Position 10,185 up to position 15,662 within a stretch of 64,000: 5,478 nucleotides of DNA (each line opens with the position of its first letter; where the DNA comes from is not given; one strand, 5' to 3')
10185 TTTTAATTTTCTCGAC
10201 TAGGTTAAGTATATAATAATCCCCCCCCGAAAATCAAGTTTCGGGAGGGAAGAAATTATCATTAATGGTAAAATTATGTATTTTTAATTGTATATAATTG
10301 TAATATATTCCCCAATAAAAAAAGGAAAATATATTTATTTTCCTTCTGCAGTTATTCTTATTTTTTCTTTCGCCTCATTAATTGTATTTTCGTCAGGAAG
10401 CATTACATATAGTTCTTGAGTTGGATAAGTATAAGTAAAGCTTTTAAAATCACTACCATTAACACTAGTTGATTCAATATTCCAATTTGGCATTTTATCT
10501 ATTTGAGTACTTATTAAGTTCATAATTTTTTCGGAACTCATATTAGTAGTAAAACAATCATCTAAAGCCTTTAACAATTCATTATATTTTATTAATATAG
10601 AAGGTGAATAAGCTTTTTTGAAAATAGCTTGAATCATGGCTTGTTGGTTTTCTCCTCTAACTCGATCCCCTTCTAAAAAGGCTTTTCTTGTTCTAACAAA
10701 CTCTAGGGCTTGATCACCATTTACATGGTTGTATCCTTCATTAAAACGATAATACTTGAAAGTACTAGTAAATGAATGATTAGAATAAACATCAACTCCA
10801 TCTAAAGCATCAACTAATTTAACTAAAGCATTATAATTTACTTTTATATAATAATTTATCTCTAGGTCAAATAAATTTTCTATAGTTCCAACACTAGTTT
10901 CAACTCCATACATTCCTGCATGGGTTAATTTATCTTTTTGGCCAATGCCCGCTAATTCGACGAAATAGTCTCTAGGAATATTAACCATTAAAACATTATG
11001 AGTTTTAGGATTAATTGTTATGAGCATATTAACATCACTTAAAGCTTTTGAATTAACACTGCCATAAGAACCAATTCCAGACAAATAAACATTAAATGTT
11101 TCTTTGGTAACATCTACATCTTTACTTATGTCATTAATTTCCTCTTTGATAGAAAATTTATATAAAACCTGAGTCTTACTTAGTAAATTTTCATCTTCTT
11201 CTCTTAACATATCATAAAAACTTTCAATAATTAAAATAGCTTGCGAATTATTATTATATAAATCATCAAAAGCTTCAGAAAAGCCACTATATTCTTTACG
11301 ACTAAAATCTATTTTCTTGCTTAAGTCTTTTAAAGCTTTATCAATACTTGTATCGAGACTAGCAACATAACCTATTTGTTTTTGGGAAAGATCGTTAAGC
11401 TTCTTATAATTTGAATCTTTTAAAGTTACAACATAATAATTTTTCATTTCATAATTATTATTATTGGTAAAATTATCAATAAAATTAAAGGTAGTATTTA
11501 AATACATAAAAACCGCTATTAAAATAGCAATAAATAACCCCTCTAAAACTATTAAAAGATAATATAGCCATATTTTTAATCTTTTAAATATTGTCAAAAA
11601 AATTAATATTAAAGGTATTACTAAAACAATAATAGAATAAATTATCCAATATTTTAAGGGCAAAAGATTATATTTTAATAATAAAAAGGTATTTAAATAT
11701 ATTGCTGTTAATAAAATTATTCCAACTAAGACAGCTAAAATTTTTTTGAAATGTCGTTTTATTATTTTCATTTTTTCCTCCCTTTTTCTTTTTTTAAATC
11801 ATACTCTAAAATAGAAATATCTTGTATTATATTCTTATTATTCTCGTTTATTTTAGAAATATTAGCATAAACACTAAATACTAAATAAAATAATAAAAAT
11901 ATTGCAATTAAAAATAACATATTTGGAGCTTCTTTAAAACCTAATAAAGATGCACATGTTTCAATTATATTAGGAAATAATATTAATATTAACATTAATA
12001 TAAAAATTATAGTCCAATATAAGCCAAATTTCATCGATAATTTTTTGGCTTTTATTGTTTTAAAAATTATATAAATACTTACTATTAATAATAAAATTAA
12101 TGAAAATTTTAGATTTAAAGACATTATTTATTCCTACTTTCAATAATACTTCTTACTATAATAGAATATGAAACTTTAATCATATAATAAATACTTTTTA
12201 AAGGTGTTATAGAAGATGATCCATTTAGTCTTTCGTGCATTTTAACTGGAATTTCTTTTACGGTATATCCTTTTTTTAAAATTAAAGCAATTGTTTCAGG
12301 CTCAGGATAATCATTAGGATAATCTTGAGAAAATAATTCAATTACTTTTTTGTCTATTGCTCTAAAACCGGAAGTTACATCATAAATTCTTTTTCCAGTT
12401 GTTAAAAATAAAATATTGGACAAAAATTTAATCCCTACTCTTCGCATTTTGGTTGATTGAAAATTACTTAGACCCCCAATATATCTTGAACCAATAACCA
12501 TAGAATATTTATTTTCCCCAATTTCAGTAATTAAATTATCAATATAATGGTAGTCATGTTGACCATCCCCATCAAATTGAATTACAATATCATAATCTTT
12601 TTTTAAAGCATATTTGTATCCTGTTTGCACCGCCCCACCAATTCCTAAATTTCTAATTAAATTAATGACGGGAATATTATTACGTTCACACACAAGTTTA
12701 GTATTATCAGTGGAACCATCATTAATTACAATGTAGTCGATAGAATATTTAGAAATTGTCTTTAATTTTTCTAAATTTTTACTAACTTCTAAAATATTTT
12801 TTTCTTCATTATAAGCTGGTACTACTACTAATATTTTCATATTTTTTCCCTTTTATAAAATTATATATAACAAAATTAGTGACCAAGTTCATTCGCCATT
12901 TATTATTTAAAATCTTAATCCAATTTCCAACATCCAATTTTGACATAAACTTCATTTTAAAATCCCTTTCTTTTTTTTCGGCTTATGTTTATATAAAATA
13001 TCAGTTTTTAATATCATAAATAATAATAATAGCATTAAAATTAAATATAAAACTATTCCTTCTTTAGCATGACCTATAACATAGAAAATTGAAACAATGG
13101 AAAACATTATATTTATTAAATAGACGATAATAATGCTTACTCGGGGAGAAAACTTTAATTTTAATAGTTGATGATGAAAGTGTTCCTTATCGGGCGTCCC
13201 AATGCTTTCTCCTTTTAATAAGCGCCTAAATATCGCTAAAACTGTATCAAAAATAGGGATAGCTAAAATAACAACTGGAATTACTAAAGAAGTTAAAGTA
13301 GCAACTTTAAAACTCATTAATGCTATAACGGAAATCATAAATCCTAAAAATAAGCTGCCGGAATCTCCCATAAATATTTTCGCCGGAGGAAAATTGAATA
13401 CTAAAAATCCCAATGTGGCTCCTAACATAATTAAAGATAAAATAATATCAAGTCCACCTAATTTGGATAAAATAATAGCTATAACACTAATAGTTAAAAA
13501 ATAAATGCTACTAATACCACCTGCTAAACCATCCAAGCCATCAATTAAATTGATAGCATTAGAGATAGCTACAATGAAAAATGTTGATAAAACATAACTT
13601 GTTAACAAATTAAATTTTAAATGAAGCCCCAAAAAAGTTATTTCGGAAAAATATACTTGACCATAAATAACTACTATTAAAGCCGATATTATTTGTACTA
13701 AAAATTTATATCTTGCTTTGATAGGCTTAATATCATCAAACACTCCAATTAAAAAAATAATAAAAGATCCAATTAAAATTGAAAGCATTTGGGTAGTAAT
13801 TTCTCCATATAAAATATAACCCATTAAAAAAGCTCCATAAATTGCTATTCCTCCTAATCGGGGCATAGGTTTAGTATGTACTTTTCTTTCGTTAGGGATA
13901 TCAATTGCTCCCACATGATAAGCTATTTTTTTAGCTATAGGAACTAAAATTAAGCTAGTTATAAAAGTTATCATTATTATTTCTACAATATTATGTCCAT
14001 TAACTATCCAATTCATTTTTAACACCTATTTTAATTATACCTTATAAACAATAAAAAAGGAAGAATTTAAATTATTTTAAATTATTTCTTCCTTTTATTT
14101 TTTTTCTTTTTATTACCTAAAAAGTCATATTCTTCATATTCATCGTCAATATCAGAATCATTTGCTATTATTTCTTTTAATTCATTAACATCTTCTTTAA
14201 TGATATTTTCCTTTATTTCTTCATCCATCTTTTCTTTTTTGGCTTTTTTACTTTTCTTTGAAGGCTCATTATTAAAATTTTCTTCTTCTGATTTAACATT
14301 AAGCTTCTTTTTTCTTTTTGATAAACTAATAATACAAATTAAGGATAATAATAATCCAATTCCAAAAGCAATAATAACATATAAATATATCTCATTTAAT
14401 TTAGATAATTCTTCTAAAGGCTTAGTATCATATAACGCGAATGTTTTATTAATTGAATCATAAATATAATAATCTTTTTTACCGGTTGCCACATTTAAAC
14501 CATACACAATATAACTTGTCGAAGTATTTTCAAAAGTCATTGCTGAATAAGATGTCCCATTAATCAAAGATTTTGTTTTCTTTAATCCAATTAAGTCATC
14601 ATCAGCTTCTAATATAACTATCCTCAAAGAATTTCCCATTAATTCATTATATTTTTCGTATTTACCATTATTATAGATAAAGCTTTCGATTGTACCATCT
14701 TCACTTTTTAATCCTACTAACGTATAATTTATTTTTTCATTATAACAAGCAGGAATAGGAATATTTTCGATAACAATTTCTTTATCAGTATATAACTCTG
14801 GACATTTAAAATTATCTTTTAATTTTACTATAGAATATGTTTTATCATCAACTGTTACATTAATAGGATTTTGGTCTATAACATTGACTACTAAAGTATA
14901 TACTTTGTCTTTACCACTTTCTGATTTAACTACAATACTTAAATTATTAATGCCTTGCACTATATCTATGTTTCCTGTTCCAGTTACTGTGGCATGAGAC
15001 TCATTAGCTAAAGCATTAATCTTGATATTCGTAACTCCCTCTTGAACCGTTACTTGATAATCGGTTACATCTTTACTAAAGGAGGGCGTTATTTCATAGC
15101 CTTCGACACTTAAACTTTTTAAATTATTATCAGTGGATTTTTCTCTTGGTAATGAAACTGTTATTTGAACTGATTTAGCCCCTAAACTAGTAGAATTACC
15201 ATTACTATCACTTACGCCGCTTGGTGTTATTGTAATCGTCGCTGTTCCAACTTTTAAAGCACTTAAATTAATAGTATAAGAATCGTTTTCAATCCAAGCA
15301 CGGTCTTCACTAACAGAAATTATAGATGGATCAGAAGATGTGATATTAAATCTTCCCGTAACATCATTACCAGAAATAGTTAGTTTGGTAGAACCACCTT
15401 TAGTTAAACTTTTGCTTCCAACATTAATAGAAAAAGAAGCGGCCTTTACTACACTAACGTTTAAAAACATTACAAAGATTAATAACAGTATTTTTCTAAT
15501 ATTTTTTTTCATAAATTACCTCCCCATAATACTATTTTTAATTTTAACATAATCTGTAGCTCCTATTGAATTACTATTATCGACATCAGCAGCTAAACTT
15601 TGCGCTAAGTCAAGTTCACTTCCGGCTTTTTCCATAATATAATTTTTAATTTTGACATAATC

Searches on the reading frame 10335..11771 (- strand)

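Call 47: search_protein_families(library=pfam, proteins=[window:10335-11771:-], max_evalue=0.00001)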
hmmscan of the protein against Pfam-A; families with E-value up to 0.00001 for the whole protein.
window:10335-11771:- (478 aa): 1 family
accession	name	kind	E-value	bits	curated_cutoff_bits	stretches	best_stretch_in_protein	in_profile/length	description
PF03816.19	LytR_cpsA_psr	-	8.5e-41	140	24.6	1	245-387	2-148/150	LytR_cpsA_psr family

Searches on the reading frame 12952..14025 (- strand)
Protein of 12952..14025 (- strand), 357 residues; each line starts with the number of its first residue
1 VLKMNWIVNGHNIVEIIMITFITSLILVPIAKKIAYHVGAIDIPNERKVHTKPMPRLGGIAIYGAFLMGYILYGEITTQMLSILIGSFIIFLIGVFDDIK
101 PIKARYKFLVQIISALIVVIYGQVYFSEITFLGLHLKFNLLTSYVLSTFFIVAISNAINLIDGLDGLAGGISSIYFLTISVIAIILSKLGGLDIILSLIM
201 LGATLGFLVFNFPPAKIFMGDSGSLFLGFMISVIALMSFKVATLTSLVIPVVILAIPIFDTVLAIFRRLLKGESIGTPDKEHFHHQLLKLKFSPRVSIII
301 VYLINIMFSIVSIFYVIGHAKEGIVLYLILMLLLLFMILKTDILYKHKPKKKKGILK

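Call 47: search_protein_families(library=pfam, proteins=[window:12952-14025:-], max_evalue=0.00001)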
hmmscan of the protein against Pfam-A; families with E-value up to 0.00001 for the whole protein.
window:12952-14025:- (357 aa): 1 family
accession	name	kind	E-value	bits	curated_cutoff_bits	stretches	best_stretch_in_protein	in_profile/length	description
PF00953.26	Glycos_transf_4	-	6e-41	140.5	27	1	81-238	2-159/160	Glycosyl transferase family 4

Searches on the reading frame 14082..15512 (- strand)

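Call 47: search_protein_families(library=pfam, proteins=[window:14082-15512:-], max_evalue=0.00001)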
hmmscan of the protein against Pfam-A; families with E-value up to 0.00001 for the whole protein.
window:14082-15512:- (476 aa): 1 family
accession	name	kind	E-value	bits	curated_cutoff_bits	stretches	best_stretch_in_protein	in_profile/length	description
PF12733.13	Cadherin-like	-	6.9e-08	33.3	24.2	1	131-210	1-87/89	Cadherin-like beta sandwich domain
